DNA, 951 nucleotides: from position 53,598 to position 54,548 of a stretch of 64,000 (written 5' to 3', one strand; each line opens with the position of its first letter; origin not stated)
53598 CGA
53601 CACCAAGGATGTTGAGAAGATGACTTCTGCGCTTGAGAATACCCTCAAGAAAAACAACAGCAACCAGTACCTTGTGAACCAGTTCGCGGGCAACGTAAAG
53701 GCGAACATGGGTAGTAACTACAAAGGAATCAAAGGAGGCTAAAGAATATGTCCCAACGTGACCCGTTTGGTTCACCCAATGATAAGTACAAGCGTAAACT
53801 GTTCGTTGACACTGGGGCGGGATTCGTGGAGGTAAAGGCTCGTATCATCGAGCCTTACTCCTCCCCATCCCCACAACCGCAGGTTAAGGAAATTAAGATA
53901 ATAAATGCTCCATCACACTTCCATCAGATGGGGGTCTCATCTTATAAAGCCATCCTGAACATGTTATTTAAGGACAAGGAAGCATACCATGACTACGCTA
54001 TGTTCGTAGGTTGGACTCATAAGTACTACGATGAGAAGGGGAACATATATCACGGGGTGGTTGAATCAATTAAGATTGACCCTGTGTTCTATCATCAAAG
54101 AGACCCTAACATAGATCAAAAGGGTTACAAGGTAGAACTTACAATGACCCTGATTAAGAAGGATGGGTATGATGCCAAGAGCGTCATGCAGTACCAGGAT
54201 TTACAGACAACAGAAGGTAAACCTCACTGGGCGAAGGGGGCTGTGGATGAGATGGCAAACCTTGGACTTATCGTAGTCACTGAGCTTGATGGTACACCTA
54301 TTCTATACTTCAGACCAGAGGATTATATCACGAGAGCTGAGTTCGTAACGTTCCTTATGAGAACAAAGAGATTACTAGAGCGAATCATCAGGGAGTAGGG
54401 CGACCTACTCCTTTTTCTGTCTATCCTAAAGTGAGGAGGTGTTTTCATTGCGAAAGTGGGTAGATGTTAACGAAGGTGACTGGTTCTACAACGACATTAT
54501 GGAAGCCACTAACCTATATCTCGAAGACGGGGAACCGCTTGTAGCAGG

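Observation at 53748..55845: SLH (S-layer homology)-like motifs at the C-termini of two tail proteins; a separate secreted SLH protein at 22156-22953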

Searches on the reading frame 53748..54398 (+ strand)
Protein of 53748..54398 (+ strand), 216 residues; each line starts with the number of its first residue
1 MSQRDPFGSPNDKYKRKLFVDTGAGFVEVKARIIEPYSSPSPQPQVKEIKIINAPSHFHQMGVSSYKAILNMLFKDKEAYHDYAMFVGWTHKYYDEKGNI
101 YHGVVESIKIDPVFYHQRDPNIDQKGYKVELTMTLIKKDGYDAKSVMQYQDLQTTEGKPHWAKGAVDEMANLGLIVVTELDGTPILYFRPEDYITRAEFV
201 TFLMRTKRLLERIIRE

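Call 3: search_protein_families(library=pfam, proteins=[window:53748-54398:+], max_evalue=1)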
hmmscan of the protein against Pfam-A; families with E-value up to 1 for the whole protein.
window:53748-54398:+ (216 aa): 1 family
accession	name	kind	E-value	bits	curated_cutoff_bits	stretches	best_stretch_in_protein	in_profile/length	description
PF00395.25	SLH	-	8e-06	26.2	20.8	1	158-199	6-43/44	S-layer homology domain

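Call 4: search_protein_families(library=phrogs, proteins=[window:53748-54398:+], max_evalue=0.01)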
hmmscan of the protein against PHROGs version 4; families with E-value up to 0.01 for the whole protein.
window:53748-54398:+ (216 aa): 1 family
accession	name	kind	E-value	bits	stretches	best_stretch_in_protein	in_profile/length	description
phrog_32188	-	unknown function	1.4e-39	136.9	1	1-215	1-204/206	-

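Call 7: search_dna_similar(query=window:53748-54398:+, collection=phages, mode=protein, max_rows=30, max_evalue=0.001)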
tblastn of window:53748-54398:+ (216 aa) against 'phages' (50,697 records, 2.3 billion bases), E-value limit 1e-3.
Records with a match: 4; places in all: 4; records where one place covers at least 80% of the query: 4.
Best place of each record, by identity: <60% 4.
By first word of the organism name: Brevibacillus 3; Bacillus 1.
By host as written in the record: Brevibacillus laterosporus 3; Bacillus pumilus strain 145 1.
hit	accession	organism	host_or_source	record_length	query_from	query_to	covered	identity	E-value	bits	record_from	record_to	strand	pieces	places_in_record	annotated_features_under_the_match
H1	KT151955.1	Brevibacillus phage Jenst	Brevibacillus laterosporus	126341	1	215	100%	35.9%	1e-38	146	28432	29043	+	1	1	putative glycoside hydrolase family 18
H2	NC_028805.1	Brevibacillus phage Jenst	Brevibacillus laterosporus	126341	1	215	100%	35.9%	1e-38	146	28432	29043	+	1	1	S-layer homology domain-containing protein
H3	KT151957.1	Brevibacillus phage SecTim467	Brevibacillus laterosporus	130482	1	215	100%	35.9%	1e-38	146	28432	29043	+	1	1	glycoside hydrolase family 18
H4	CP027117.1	Bacillus phage EZ-2018a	Bacillus pumilus strain 145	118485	1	215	100%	34.7%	1e-34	135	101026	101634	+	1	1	record has no annotation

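Call 9: get_annotated_region(hit=H2, flank=15000)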
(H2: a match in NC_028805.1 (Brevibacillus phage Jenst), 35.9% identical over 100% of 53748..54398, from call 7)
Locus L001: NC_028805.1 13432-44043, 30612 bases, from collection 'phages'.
description: Brevibacillus phage Jenst, complete genome.
organism: Brevibacillus phage Jenst (NCBI taxid 1691954)
taxonomy: Viruses; Duplodnaviria; Heunggongvirae; Uroviricota; Caudoviricetes; Jenstvirus; Jenstvirus jenst
host: Brevibacillus laterosporus; source: honeybee debris; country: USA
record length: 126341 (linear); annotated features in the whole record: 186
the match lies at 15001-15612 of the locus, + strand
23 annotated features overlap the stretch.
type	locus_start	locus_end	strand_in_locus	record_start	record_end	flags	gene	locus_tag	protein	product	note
CDS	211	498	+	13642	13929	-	-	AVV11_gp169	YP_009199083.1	hypothetical protein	-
CDS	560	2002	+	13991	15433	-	-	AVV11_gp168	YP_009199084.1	portal protein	-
CDS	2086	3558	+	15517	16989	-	-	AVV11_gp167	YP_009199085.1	hypothetical protein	-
CDS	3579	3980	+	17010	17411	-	-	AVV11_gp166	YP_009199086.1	hypothetical protein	-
CDS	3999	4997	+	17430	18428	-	-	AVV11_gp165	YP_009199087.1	major head protein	-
CDS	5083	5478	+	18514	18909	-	-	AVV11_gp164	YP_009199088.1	hypothetical protein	-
CDS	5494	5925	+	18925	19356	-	-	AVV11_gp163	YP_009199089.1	hypothetical protein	-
CDS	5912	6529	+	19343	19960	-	-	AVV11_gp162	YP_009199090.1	hypothetical protein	-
CDS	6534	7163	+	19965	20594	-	-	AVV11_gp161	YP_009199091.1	hypothetical protein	-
CDS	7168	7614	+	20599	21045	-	-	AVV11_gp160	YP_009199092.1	hypothetical protein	-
CDS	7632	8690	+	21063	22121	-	-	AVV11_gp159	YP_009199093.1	virion structural protein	-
CDS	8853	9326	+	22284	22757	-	-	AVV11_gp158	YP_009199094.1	putative DNA polymerase III subunit gamma/tau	-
CDS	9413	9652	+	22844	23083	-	-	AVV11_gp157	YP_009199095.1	hypothetical protein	-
CDS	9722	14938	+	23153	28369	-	-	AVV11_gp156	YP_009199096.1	tail length tape measure protein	-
CDS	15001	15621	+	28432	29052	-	-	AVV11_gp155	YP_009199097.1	S-layer homology domain-containing protein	-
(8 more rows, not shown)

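Call 13: find_homologous_proteins(query=window:53748-54398:+, max_evalue=0.001)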
Query window:53748-54398:+ (216 aa): 52 proteins with E <= 0.001 among 137 candidates.
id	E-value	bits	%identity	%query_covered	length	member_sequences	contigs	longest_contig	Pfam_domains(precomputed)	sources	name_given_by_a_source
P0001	2.6e-143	493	100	100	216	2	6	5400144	PF00395.26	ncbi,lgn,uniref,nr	ncbi:S-layer homology domain-containing protein [Brevibacillus laterosporus]|uniref:S-layer homology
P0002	2.4e-127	441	87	100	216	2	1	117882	-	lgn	-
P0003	3.5e-126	437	87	100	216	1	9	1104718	PF00395.26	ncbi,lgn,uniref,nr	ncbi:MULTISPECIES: S-layer homology domain-containing protein [unclassified Paenibacillus]|uniref:S-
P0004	6.4e-125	433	87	100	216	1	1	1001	PF00395.26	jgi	-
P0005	2.6e-123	427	86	100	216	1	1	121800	-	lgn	-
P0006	2.4e-121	421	86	100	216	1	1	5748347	PF00395.26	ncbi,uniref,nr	ncbi:S-layer homology domain-containing protein [Paenibacillus sp. D2_2]|uniref:S-layer homology dom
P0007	1.8e-111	389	77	100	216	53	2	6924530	PF00395.26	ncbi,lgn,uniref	ncbi:S-layer homology domain-containing protein [Paenibacillus sp. Y5S-9]|uniref:S-layer homology do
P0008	1.2e-84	301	64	100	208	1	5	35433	PF00395.26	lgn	-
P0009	2.1e-82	294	61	100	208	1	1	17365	PF00395.26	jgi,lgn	-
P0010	8.2e-81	289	58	100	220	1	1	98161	PF00395.26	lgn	-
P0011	1.5e-76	275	59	100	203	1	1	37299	PF00395.26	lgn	-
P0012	2.3e-76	274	55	100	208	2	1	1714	-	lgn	-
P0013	2.9e-76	274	57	100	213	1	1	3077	PF00395.26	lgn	-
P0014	3.0e-76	274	60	97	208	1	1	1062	PF00395.26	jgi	jgi:hypothetical protein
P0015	1.2e-75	272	61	100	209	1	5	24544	-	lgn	-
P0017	2.0e-75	271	58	100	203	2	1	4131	PF00395.26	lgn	-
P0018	2.5e-74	267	56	100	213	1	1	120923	PF00395.26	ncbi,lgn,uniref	ncbi:S-layer homology domain-containing protein (plasmid) [Paenibacillus sp. S-38]|uniref:S-layer ho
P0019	3.3e-74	267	57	100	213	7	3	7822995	PF00395.26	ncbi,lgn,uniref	ncbi:S-layer homology domain-containing protein [Paenibacillus sp. FSL R7-0128]|uniref:S-layer homol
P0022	1.4e-72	262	55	100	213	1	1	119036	PF00395.26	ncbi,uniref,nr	ncbi:S-layer homology domain-containing protein [Paenibacillus xylanexedens]|uniref:S-layer homology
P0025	1.5e-71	258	56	100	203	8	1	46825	PF00395.26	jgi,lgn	jgi:hypothetical protein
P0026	2.5e-71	258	57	100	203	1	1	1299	PF00395.26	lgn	-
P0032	2.5e-69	251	55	100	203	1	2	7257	PF00395.26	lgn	-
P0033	6.2e-68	247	55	100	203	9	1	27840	PF00395.26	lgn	-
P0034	5.6e-67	243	54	100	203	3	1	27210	PF00395.26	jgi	jgi:hypothetical protein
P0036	9.9e-66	239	53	100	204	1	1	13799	PF00395.26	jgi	jgi:hypothetical protein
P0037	4.3e-65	237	54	100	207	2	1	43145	PF00395.26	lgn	-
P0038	5.9e-65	237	53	100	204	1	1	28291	PF00395.26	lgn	-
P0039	6.9e-65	237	54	100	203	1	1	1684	PF00395.26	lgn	-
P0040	1.7e-61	226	49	100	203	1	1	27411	PF00395.26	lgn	-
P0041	5.6e-60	221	52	100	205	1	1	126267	PF00395.26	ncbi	ncbi:S-layer homology domain-containing protein [Cytobacillus sp. Hm23]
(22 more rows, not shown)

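Call 14: search_solved_structures(query=window:53748-54398:+, max_evalue=1, show_alignments=3)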
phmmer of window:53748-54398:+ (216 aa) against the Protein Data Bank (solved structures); distinct sequences matched with E-value up to 1: 1.
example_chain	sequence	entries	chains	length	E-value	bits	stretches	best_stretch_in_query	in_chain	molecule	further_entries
1ibt_A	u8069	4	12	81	0.83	12.4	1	68-122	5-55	HISTIDINE DECARBOXYLASE BETA CHAIN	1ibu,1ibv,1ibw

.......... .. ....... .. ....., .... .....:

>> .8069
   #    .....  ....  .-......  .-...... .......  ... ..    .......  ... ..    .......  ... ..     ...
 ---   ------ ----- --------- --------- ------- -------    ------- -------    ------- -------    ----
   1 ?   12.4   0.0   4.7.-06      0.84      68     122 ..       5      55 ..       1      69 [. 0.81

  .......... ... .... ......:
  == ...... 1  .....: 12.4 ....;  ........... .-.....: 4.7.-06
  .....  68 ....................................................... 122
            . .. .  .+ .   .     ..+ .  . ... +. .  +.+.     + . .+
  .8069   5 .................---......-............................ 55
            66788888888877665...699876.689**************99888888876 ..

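Call 29: search_protein_families(library=ncbifam, proteins=[window:53748-54398:+], max_evalue=0.01)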
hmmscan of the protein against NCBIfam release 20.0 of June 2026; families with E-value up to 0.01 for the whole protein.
window:53748-54398:+ (216 aa): 0 families

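Call 36: predict_structure(alignment_id=A5)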
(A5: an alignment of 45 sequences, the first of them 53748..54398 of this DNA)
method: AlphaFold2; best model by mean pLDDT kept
length: 216 residues; sequences in the alignment: 45
mean_pLDDT: 70.7   pTM: 0.51
mean pLDDT of the five models: 70.7, 69.5, 69.0, 68.8, 66.7
residues with pLDDT >= 90: 31; 70-90: 82; 50-70: 73; < 50: 30
segments of 3 or more residues with pLDDT < 50: 1-5, 47-62, 142-145
pLDDT, mean of each block of 10 residues (from residue 1): 48 74 87 87 59 41 74 90 88 85 89 76 84 81 52 68 66 57 52 58 71 67
secondary structure, 60 per line:
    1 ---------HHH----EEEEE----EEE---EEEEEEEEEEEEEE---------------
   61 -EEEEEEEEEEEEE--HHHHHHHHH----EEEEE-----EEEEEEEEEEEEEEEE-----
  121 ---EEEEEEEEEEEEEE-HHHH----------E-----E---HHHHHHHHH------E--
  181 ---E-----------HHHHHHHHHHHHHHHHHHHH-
elements in order: E17-21 E26-28 E32-45 E62-74 H77-85 E90-94 E100-115 E124-137 H139-142 H163-171 H196-215

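Call 41: find_encoding_contigs(protein=window:53748-54398:+, flank=10000, max_places=6)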
Protein window:53748-54398:+ (216 aa): 9 contigs read that carry it; 4 places shown.
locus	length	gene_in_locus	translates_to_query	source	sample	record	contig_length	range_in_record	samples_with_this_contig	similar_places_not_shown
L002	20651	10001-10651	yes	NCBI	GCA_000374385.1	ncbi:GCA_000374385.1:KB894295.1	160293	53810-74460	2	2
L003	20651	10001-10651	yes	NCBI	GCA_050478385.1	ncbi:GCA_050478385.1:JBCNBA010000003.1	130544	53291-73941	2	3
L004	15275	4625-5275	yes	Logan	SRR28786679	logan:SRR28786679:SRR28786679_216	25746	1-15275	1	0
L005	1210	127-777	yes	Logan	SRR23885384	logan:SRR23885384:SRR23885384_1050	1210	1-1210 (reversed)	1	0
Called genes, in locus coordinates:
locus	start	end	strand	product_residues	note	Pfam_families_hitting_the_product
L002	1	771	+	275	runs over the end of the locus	PF27173:YomU_Tube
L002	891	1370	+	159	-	-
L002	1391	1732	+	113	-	-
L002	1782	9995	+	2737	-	-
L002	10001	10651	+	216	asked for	PF00395:SLH (weak)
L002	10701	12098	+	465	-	-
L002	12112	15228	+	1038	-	PF01551:Peptidase_M23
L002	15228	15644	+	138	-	-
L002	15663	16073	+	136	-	-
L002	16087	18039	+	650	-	-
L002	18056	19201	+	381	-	-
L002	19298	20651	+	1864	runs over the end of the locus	-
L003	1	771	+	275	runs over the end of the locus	PF27173:YomU_Tube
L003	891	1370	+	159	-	-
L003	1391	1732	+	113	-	-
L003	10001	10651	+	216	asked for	PF00395:SLH (weak)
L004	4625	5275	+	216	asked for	PF00395:SLH (weak)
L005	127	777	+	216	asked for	PF00395:SLH (weak)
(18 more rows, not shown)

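Call 53: search_dna_similar(query=window:53748-54398:+, collection=plasmids, mode=protein, max_rows=20, max_evalue=0.001)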
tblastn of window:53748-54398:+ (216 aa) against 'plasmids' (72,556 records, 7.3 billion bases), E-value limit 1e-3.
Records with a match: 4; places in all: 4; records where one place covers at least 80% of the query: 4.
Best place of each record, by identity: <60% 4.
By first word of the organism name: Bacillus 2; Brevibacillus 1; Paenibacillus 1.
By predicted mobility (MOB-suite, as given by PLSDB): non-mobilizable 4.
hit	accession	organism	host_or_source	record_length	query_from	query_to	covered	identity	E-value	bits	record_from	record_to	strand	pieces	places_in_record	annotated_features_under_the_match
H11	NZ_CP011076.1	Brevibacillus laterosporus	Oryza sativa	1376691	1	215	100%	38.6%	8e-37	143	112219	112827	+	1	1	none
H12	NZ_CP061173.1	Paenibacillus peoriae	cell culture,soil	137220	1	215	100%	35.2%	2e-33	133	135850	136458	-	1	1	S-layer homology domain-containing protein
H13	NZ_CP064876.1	Bacillus toyonensis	sediment,deep-sea sediment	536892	1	215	100%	34.3%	5e-34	135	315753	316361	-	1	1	S-layer homology domain-containing protein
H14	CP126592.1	Bacillus bombysepticus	bacterial isolate,warm, humid forested ...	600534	1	215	100%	34.3%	5e-34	135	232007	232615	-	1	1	S-layer homology domain-containing protein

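Call 72: get_annotated_region(hit=H13, flank=9000)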
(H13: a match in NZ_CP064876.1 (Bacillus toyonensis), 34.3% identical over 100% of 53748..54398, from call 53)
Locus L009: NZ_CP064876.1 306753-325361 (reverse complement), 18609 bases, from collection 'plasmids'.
description: Bacillus toyonensis strain P18 plasmid pBtP18, complete sequence
organism: Bacillus toyonensis (NCBI taxid 155322)
taxonomy: Bacteria; Bacillota; Bacilli; Bacillales; Bacillaceae; Bacillus; Bacillus toyonensis
host: -; source: sediment,deep-sea sediment; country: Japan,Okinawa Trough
typing (MOB-suite, as given by PLSDB): non-mobilizable; replicon rep_cluster_164
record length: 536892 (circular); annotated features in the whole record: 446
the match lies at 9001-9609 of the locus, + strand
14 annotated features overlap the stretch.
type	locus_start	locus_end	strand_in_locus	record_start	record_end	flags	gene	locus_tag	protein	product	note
CDS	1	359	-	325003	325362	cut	-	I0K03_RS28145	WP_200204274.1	hypothetical protein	-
CDS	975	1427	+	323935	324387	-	-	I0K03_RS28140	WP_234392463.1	hypothetical protein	-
CDS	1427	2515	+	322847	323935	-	-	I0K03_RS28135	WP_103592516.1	hypothetical protein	-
CDS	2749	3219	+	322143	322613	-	-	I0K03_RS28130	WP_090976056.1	DNA polymerase III subunit gamma/tau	-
CDS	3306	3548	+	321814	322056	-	-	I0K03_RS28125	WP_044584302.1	hypothetical protein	-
CDS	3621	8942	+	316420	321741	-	-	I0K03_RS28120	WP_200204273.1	phage tail tape measure protein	-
CDS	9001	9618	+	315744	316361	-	-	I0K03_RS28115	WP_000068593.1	S-layer homology domain-containing protein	-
CDS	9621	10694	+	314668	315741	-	-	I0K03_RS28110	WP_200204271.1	hypothetical protein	-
CDS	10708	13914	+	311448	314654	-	-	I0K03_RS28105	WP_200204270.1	M23 family metallopeptidase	GO:0006508 - proteolysis [Evidence IEA]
CDS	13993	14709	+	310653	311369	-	-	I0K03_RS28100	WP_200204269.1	hypothetical protein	-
CDS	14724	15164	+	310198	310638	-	-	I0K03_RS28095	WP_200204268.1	hypothetical protein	-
CDS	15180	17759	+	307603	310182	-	-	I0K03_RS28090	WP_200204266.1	hypothetical protein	-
CDS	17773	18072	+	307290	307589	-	-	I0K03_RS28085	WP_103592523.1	hypothetical protein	-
CDS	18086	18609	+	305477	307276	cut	-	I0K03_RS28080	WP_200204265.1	hypothetical protein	-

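Call 76: search_protein_families(library=pfam, proteins=[L009:9621-10694:+, L001:15624-16667:+, L009:9001-9618:+, L001:15001-15621:+], max_evalue=1)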
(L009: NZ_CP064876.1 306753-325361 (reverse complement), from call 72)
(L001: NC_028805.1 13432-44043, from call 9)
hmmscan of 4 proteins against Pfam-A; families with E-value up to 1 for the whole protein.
L009:9621-10694:+ (357 aa): 1 family
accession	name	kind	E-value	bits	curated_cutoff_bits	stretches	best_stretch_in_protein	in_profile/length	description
PF00395.25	SLH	-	0.048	14.1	20.8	0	322-342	24-44/44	S-layer homology domain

L001:15624-16667:+ (347 aa): 2 families
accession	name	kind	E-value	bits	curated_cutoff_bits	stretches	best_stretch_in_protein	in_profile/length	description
PF00395.25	SLH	-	0.038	14.4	20.8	1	312-331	24-43/44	S-layer homology domain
PF12503.13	CMV_1a_C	-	0.063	13.7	25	1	191-242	31-80/84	Cucumber mosaic virus 1a protein C terminal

L009:9001-9618:+ (205 aa): 2 families
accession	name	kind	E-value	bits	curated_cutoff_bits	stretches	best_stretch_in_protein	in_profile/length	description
PF00395.25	SLH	-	2.3e-05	24.7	20.8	1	142-188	2-44/44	S-layer homology domain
PF07080.17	DUF1348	-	0.41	11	22.1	0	116-157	60-101/130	Protein of unknown function (DUF1348)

L001:15001-15621:+ (206 aa): 1 family
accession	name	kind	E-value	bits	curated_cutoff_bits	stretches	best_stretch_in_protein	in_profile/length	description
PF00395.25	SLH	-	6.6e-07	29.7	20.8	1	144-187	4-42/44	S-layer homology domain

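Call 77: search_protein_representatives(alignment_id=A5)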
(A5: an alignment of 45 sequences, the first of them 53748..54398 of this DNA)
Query: 45 sequences, 204 profile positions. Proteins with E-value up to 0.001 (for the whole library): 19902; up to 1e-10: 460; up to 1e-30: 30. The best 150 are listed.
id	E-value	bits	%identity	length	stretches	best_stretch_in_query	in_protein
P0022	3.7e-94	330.2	-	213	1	1-204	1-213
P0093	8.5e-74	263.7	-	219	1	1-204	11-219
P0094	1.0e-66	240.6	-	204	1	1-203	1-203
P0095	5.0e-64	231.7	-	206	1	1-203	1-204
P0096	4.9e-62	225.2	-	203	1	1-203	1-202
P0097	5.9e-59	215.2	-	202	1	1-203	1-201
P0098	9.7e-59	214.5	-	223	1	1-202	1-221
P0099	9.5e-57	208.0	-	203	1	1-204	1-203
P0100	8.0e-52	191.9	-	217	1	1-203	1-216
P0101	3.9e-49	183.1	-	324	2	9-169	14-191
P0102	1.3e-47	178.2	-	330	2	10-151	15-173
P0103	2.3e-47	177.3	-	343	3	31-176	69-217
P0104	3.7e-47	176.7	-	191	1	1-149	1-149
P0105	7.3e-47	175.7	-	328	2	10-150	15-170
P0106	7.3e-46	172.4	-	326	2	1-165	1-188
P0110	6.6e-41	156.3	-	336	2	31-149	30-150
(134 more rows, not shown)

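Call 79: find_encoding_contigs(protein=P0102, flank=8000, max_places=2)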
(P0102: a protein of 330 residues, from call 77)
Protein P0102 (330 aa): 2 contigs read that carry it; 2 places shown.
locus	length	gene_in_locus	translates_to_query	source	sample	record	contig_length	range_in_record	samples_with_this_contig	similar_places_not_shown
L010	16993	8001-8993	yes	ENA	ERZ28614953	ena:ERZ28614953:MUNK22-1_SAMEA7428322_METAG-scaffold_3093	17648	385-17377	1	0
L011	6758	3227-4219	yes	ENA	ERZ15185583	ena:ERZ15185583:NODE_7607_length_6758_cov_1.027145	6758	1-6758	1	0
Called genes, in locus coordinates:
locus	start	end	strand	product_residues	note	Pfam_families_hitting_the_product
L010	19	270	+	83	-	-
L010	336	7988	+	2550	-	-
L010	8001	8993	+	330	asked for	-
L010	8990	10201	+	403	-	PF08239:SH3_3 (weak)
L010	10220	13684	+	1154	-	PF01551:Peptidase_M23, PF07653:SH3_2 (faint), PF08239:SH3_3 (weak), PF18348:SH3_16 (faint), PF06347:SH3_4 (weak), PF08239:SH3_3 (weak)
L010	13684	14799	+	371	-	-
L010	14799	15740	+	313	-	-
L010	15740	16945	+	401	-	-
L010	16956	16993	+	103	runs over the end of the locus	?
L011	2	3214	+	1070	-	?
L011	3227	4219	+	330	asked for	-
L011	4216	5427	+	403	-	PF08239:SH3_3 (weak)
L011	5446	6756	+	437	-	?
